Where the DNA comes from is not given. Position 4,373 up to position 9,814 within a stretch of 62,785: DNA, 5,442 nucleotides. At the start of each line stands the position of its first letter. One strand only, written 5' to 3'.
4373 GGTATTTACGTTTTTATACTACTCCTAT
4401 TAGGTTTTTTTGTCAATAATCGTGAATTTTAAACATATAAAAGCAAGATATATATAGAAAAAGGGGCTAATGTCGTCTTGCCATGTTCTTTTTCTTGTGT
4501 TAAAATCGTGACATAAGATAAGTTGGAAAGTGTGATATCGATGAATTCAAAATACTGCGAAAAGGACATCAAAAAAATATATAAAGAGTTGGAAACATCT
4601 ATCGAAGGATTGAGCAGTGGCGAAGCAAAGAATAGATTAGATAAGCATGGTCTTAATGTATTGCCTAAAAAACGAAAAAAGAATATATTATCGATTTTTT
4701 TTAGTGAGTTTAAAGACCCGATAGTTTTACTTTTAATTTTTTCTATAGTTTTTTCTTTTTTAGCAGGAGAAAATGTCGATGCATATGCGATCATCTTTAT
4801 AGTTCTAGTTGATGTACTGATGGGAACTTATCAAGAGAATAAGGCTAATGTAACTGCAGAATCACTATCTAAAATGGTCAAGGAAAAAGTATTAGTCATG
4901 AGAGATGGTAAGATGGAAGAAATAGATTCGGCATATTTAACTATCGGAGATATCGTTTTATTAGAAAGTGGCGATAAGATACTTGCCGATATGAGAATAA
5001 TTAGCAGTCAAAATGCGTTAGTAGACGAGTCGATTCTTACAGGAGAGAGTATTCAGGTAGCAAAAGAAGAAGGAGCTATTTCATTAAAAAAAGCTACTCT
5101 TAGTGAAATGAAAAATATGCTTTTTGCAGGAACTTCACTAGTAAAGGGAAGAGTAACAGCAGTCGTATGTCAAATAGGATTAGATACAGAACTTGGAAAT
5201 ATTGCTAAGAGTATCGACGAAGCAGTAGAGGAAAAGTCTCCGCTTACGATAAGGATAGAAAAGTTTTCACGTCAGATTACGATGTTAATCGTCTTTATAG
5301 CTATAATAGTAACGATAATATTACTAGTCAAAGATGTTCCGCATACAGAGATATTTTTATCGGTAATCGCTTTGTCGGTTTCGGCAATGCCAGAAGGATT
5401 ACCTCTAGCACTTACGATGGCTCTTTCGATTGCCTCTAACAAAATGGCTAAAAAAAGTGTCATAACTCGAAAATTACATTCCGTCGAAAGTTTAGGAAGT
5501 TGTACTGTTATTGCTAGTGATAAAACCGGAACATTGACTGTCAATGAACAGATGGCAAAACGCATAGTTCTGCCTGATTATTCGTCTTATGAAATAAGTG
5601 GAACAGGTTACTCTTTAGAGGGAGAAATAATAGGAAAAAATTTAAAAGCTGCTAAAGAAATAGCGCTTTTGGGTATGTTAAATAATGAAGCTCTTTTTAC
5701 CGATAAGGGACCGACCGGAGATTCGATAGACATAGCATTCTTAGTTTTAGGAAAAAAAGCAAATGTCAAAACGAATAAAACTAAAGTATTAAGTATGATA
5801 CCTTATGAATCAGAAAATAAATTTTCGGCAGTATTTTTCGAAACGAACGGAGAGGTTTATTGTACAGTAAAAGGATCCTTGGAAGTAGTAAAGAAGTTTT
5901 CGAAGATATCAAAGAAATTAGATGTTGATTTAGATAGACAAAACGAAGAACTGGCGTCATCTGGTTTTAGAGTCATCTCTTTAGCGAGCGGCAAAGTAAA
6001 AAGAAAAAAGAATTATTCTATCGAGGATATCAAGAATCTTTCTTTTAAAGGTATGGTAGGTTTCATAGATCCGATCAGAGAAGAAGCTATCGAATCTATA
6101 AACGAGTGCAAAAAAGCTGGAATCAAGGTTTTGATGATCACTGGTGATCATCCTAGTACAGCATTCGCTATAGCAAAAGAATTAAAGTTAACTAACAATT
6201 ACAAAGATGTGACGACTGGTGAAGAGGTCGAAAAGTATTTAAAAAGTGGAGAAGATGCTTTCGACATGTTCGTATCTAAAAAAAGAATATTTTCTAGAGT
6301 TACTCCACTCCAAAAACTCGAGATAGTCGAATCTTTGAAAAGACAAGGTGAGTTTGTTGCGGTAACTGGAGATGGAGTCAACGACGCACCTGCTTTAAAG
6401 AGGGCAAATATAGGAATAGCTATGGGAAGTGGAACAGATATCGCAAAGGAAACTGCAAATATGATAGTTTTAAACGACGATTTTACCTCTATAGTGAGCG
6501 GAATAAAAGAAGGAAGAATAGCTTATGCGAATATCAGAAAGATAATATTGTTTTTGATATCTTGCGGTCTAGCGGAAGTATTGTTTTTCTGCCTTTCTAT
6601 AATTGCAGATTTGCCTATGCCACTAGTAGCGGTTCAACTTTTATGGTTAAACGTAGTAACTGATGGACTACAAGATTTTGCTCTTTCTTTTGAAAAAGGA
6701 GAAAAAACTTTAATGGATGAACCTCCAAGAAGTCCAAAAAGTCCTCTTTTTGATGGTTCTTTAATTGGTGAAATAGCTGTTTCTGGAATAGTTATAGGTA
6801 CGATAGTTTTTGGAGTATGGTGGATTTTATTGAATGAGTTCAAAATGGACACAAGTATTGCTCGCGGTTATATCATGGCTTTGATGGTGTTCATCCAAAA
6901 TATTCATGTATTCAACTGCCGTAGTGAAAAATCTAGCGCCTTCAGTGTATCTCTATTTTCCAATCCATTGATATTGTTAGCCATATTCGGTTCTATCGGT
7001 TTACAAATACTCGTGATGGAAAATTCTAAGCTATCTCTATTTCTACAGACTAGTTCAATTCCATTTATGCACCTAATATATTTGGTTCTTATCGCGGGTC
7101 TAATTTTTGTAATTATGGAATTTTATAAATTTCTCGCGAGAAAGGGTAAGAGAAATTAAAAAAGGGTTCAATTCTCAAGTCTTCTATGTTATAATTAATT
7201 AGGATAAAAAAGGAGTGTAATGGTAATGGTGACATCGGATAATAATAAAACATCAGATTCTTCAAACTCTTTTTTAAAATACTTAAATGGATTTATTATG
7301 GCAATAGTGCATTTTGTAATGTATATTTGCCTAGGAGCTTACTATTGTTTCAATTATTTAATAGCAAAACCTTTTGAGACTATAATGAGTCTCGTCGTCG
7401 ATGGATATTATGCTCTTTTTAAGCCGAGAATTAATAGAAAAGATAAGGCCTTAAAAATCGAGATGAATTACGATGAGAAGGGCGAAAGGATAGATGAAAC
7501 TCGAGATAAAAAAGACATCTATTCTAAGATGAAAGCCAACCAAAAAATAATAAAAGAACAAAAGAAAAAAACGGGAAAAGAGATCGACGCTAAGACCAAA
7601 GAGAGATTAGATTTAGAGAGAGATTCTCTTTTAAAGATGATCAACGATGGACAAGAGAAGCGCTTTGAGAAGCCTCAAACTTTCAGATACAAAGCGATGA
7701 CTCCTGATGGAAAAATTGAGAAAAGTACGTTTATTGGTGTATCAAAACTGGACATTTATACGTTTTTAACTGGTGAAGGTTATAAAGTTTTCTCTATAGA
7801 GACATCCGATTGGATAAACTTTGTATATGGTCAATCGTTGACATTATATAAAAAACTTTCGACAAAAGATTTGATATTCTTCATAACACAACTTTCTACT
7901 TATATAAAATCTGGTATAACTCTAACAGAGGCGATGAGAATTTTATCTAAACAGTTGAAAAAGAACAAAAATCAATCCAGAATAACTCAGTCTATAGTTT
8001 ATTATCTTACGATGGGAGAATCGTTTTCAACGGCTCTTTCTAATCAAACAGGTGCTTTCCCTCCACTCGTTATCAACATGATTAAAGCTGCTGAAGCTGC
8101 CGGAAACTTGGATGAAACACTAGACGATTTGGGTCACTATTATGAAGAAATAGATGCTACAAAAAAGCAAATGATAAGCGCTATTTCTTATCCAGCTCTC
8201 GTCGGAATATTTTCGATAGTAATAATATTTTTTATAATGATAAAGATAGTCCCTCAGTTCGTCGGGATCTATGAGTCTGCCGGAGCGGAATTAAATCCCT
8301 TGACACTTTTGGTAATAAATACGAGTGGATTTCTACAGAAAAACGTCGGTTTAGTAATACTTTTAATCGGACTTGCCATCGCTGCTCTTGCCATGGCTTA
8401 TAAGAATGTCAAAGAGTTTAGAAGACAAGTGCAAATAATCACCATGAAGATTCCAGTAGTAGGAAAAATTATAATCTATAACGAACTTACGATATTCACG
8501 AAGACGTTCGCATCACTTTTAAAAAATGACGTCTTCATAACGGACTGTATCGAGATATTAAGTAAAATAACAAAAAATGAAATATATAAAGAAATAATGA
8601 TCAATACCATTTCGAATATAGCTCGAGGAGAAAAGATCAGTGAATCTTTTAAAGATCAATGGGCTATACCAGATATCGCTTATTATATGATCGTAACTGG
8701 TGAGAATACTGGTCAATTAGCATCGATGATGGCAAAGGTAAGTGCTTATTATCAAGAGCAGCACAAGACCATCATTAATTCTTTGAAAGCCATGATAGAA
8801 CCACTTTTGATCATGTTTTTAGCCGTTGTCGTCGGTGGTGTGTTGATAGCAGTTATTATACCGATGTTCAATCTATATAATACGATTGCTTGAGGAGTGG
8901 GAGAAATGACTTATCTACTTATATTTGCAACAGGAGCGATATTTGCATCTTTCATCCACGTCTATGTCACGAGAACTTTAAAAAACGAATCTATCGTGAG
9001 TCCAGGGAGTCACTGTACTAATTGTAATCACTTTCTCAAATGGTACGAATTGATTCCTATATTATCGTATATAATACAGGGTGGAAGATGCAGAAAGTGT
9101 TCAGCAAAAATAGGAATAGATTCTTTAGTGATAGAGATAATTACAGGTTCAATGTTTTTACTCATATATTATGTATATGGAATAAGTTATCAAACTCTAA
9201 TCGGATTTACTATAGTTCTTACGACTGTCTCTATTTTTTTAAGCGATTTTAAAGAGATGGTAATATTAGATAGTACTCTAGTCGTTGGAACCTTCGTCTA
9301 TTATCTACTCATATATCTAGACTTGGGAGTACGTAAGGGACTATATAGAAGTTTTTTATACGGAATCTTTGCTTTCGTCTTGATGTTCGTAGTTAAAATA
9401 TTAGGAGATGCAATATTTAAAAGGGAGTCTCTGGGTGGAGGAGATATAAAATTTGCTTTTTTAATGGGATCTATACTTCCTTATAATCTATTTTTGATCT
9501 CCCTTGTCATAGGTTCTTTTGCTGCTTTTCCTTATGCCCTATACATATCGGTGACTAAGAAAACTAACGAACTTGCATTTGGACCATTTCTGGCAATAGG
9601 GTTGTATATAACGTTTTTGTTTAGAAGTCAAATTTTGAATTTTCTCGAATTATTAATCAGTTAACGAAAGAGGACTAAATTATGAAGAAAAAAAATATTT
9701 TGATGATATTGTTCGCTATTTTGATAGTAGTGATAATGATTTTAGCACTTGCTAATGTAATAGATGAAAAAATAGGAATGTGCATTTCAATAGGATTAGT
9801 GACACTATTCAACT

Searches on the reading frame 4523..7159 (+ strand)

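Call 10: search_protein_families(library=pfam, proteins=[window:4523-7159:+], max_evalue=0.001)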
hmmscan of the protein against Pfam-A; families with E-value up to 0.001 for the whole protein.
window:4523-7159:+ (878 aa): 6 families
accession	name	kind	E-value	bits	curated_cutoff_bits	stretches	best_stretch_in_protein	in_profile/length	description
PF00122.25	E1-E2_ATPase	-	3.6e-51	173.7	28.1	1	118-311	2-181/181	E1-E2 ATPase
PF00689.26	Cation_ATPase_C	-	1.2e-44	152.6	27.3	1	698-871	1-175/175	Cation transporting ATPase, C-terminus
PF00690.31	Cation_ATPase_N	-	9.7e-18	64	20.4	1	13-78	3-69/69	Cation transporter/ATPase, N-terminus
PF00702.32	Hydrolase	-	1.9e-16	61.5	26.4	1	507-629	86-191/191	haloacid dehalogenase-like hydrolase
PF08282.18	Hydrolase_3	-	1.1e-09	38.9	20.9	1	601-657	195-251/255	haloacid dehalogenase-like hydrolase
PF13246.12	Cation_ATPase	-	7.5e-06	26.3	21.7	1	397-457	19-85/91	Cation transport ATPase (P-type)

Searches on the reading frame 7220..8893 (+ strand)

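Call 10: search_protein_families(library=pfam, proteins=[window:7220-8893:+], max_evalue=0.001)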
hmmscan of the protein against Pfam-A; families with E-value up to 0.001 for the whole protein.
window:7220-8893:+ (557 aa): 1 family
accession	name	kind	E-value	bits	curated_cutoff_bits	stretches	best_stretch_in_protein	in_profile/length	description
PF00482.28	T2SSF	-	1.6e-52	177.1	25.2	2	221-345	1-125/125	Type II secretion system (T2SS), protein F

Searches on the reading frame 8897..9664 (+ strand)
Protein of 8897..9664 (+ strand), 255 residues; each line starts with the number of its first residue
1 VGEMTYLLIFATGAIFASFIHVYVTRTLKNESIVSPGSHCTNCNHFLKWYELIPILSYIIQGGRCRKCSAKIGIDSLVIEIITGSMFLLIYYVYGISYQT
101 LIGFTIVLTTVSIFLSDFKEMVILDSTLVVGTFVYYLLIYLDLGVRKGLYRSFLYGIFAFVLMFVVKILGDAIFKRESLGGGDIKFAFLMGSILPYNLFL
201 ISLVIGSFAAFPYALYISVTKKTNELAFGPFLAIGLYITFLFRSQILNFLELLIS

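Call 10: search_protein_families(library=pfam, proteins=[window:8897-9664:+], max_evalue=0.001)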
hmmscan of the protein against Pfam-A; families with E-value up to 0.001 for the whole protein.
window:8897-9664:+ (255 aa): 2 families
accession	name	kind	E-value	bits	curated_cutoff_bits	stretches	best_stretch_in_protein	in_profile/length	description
PF06750.18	A24_N_bact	-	5e-27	94.2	23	1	12-93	2-83/84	Bacterial Peptidase A24 N-terminal domain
PF01478.23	Peptidase_A24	-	9.4e-08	32.9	26.5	1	107-215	4-104/104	Type IV leader peptidase family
